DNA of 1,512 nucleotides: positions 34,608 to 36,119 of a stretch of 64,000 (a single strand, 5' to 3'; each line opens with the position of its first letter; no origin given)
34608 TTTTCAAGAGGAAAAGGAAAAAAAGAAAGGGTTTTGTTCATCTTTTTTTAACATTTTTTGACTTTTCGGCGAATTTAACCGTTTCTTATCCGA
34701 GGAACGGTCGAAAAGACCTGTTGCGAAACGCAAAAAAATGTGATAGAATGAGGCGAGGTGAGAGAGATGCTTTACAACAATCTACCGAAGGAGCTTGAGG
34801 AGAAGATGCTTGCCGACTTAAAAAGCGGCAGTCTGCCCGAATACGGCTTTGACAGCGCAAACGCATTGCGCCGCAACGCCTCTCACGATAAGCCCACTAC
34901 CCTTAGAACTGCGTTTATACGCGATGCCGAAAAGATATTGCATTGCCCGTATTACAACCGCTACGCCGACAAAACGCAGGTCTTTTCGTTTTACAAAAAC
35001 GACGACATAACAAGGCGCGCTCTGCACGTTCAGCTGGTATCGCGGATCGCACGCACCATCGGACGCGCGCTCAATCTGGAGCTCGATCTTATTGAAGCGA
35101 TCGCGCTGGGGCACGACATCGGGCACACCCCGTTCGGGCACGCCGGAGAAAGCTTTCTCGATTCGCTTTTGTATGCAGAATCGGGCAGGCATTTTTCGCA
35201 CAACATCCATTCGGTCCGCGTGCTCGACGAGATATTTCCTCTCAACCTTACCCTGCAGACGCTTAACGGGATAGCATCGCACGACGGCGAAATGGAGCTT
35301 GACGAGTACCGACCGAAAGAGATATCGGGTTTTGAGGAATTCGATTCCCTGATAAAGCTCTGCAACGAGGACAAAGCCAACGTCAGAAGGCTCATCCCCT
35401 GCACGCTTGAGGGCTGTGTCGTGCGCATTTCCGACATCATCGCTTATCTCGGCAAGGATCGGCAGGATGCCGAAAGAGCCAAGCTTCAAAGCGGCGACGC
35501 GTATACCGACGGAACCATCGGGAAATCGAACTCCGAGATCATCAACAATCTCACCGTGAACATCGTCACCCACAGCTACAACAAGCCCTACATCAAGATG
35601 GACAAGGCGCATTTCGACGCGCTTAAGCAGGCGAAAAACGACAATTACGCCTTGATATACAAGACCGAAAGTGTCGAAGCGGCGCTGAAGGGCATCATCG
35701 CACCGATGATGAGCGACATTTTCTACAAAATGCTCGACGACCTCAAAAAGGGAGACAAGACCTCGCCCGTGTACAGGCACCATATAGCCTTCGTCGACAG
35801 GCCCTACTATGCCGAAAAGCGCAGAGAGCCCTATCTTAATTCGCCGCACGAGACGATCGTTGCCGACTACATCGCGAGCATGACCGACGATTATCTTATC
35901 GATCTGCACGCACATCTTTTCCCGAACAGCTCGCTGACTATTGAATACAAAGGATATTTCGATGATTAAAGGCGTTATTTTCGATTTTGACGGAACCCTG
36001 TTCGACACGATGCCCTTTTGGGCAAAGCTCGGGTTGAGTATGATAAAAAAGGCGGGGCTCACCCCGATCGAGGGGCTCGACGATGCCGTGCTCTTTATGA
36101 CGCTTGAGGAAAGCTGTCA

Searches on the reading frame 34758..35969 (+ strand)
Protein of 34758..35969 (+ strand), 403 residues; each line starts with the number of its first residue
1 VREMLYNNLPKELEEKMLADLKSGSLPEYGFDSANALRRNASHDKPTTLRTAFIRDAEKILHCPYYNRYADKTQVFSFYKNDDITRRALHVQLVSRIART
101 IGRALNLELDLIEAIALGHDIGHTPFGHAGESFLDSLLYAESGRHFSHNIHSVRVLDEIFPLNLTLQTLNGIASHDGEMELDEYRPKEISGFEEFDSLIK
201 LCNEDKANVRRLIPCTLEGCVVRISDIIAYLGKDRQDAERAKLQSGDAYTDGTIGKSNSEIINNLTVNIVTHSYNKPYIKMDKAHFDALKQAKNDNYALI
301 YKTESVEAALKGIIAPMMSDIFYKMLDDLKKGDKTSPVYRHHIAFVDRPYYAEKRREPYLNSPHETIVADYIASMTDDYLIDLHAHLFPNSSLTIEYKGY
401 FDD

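Call 72: search_protein_families(library=pfam, proteins=[window:34758-35969:+], max_evalue=0.01)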
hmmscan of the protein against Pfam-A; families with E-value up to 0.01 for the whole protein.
window:34758-35969:+ (403 aa): 2 families
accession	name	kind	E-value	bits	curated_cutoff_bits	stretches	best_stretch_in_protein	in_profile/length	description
PF01966.28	HD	-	3.5e-10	40.6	22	1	90-226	4-111/116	HD domain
PF13286.11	HD_assoc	-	4.8e-05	24.3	22.2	1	364-385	69-90/91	Phosphohydrolase-associated domain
